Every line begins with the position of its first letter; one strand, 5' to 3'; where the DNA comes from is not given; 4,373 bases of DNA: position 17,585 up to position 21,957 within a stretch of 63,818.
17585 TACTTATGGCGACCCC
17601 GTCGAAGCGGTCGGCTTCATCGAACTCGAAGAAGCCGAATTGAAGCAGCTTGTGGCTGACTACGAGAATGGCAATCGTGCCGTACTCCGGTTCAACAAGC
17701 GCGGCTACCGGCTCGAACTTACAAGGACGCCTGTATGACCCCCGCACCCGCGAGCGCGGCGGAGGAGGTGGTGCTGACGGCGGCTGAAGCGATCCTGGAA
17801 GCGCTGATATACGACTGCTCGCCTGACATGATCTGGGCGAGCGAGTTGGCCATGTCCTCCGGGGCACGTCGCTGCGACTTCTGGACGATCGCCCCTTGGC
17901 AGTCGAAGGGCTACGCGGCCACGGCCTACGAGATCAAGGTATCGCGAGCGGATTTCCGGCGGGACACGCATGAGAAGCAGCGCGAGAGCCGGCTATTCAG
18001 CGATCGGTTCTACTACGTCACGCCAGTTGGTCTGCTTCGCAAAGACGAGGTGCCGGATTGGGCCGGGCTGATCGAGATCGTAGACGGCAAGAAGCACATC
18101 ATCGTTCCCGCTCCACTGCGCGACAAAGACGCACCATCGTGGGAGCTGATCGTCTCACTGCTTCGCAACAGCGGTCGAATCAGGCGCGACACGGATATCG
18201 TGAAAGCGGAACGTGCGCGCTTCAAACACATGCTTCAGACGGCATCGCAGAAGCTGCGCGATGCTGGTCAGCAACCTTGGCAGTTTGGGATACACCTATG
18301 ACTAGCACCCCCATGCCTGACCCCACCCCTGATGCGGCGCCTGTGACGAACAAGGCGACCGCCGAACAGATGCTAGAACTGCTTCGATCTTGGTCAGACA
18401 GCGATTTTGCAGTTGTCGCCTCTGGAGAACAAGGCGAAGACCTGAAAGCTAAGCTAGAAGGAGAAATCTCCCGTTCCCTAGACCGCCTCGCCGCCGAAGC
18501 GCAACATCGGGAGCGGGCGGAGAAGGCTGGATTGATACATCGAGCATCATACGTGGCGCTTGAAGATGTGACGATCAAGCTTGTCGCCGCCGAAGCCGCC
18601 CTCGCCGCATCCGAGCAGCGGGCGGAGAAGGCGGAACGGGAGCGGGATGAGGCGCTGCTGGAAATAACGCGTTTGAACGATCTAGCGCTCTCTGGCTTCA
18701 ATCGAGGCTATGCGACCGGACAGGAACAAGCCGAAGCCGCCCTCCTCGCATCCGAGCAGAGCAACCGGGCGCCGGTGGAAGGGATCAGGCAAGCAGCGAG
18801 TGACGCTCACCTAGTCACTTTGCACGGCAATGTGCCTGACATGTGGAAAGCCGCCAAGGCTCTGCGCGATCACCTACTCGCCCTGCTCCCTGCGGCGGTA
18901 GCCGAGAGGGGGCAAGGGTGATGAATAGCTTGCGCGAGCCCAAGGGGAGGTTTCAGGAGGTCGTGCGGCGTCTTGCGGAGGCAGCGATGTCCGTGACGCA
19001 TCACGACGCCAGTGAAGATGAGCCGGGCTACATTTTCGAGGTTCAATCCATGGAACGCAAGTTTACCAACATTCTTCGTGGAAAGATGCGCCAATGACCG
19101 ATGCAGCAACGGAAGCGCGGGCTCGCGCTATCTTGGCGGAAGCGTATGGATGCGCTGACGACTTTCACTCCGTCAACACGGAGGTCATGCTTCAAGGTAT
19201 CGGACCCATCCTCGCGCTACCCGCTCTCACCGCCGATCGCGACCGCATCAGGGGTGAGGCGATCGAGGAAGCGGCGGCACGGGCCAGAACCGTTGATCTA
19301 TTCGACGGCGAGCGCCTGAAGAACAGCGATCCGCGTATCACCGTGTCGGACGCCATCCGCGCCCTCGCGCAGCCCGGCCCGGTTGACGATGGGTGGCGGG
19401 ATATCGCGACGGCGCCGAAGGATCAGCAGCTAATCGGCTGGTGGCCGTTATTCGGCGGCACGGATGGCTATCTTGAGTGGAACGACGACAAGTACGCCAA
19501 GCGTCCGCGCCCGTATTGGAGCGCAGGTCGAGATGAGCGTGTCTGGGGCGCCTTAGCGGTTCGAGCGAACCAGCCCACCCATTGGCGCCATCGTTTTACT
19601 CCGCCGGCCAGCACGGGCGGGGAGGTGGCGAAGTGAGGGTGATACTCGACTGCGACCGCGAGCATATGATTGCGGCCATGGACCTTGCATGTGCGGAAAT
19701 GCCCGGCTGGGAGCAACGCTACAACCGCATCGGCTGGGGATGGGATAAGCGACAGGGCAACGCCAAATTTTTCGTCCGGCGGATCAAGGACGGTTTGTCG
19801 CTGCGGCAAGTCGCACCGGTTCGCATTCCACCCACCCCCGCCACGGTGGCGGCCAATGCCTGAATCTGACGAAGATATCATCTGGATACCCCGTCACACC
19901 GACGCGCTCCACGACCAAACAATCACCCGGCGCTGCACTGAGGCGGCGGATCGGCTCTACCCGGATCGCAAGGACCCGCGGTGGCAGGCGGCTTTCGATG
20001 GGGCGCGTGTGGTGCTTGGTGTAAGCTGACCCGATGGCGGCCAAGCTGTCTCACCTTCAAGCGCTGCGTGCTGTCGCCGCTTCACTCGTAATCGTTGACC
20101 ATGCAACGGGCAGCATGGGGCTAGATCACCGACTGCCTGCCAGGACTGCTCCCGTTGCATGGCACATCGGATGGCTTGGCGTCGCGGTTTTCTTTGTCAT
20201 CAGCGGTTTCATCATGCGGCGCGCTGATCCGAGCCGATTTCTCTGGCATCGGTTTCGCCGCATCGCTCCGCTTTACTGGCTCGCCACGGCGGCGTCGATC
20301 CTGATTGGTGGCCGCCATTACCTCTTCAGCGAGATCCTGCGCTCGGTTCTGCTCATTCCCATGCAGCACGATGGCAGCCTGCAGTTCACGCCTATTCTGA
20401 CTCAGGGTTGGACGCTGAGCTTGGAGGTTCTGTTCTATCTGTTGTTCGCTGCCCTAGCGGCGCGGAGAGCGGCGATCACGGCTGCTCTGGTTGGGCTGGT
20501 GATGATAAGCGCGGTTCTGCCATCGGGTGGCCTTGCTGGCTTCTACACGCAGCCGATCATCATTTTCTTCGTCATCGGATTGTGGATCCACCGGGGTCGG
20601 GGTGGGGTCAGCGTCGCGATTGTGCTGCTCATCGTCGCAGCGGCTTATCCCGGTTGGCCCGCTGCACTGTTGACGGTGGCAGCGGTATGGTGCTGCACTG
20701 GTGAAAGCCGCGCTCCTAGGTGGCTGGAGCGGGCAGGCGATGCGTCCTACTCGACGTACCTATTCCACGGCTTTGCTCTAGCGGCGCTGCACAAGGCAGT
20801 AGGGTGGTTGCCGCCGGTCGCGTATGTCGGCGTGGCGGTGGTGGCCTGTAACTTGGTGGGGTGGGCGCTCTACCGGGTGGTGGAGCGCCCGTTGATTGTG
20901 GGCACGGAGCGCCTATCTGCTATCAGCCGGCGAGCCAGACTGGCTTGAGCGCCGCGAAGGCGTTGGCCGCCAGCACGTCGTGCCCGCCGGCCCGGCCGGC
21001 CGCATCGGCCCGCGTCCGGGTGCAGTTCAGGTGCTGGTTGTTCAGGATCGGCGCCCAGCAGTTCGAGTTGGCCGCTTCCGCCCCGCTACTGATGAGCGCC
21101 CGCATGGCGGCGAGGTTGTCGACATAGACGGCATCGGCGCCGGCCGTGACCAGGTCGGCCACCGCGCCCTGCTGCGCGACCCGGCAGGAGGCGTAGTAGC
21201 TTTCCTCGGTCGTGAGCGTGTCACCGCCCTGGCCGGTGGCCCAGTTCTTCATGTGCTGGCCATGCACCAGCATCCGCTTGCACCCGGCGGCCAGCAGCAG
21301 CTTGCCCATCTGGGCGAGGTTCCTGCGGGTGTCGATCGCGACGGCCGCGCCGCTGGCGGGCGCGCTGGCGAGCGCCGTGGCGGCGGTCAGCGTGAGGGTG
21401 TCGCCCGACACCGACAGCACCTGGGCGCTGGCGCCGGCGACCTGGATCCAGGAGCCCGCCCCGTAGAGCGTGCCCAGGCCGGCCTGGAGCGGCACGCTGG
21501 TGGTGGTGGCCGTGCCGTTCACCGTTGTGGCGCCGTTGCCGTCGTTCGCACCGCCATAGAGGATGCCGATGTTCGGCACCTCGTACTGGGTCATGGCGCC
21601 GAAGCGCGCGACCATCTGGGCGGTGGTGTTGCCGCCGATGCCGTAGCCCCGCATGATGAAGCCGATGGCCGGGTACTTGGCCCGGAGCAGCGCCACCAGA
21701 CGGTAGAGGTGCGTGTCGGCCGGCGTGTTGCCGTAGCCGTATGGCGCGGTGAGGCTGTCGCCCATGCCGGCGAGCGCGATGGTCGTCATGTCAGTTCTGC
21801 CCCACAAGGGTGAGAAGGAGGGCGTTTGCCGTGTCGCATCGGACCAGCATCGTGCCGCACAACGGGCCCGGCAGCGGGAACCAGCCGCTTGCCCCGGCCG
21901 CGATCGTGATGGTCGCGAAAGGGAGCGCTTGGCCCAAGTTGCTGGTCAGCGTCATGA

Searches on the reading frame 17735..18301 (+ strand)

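Call 44: search_protein_families(library=pfam, proteins=[window:17735-18301:+], max_evalue=0.01)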
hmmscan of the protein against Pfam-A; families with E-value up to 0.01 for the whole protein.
window:17735-18301:+ (188 aa): 1 family
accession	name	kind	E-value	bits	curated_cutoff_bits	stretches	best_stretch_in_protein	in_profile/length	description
PF06319.18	MmcB-like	-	1.5e-06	28.4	22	1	35-127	33-117/148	DNA repair protein MmcB-like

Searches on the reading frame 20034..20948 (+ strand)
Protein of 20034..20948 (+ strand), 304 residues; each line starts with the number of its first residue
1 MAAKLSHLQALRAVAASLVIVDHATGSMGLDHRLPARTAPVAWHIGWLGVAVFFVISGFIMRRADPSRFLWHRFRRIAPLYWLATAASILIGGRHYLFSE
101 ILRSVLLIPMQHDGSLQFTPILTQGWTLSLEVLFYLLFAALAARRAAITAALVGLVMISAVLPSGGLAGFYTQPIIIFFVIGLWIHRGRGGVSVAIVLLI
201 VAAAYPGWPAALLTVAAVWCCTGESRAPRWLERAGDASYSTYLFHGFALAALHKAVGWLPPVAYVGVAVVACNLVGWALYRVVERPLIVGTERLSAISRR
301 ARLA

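Call 56: search_protein_families(library=phrogs, proteins=[window:20034-20948:+], max_evalue=0.01)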
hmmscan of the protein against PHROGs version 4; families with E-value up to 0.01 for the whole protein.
window:20034-20948:+ (304 aa): 2 families
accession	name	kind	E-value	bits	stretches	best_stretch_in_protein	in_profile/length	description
phrog_3333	-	other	3.1e-43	149.1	1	3-299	4-366/372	O-acetyltransferase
phrog_6705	-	moron, auxiliary metabolic gene and host takeover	3.4e-06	26.6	1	8-162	12-177/647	O-antigen acetylase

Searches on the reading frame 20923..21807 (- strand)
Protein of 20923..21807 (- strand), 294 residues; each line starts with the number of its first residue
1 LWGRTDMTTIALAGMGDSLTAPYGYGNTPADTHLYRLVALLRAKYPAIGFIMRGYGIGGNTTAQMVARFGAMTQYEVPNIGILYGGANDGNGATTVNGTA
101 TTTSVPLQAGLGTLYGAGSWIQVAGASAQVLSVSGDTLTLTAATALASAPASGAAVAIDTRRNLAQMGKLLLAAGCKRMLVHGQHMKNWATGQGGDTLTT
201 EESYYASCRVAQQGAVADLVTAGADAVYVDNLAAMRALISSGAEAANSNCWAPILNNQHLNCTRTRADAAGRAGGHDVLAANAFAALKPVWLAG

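Call 56: search_protein_families(library=phrogs, proteins=[window:20923-21807:-], max_evalue=0.01)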
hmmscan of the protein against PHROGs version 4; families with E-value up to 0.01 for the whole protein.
window:20923-21807:- (294 aa): 1 family
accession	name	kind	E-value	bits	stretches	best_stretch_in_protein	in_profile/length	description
phrog_6102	-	moron, auxiliary metabolic gene and host takeover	2.5e-06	27.5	1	10-101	31-125/442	lipase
